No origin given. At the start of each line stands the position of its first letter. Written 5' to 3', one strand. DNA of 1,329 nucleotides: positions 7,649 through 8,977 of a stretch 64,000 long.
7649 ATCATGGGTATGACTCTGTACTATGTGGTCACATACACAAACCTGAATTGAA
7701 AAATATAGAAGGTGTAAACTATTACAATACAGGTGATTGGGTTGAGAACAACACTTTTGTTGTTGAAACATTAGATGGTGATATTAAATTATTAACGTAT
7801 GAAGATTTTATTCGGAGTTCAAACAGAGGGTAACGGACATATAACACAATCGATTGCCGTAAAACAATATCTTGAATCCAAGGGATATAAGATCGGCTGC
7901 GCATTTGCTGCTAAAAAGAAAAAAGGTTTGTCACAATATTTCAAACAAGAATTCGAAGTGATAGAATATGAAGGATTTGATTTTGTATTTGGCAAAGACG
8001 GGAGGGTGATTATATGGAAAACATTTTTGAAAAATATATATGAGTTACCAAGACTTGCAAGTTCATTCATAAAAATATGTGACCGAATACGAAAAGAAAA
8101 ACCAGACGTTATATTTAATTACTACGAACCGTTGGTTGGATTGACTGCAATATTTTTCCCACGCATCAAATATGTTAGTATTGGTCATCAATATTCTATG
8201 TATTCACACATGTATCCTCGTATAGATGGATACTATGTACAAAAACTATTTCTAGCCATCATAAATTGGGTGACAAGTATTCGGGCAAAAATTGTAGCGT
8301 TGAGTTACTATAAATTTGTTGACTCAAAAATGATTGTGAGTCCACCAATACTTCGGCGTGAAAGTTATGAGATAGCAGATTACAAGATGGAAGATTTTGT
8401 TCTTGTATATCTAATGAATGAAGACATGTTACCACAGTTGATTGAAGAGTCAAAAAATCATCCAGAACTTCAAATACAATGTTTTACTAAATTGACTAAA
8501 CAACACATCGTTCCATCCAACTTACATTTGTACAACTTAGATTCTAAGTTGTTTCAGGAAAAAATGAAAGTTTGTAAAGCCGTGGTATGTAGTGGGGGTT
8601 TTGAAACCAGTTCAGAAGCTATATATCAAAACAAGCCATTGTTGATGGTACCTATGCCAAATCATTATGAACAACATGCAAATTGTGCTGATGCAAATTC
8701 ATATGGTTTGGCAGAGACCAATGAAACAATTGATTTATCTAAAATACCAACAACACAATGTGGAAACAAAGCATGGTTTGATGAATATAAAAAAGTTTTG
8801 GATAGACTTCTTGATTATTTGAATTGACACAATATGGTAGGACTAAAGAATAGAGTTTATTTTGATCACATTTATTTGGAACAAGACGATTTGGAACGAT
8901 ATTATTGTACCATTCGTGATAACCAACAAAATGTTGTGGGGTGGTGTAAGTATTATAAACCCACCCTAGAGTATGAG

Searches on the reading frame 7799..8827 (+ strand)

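Call 14: search_protein_families(library=pfam, proteins=[window:7799-8827:+], max_evalue=0.001)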
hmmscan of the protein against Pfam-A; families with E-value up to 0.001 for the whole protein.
window:7799-8827:+ (342 aa): 2 families
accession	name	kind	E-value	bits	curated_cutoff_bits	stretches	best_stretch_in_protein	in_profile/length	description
PF13528.12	Glyco_trans_1_3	-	4.5e-31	108.7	25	1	1-314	1-312/322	Glycosyl transferase family 1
PF04101.22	Glyco_tran_28_C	-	0.00051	20.5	22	0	252-313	65-128/166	Glycosyltransferase family 28 C-terminal domain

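Call 15: search_protein_families(library=phrogs, proteins=[window:7799-8827:+], max_evalue=0.001)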
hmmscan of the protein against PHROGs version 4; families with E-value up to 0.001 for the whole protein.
window:7799-8827:+ (342 aa): 0 families
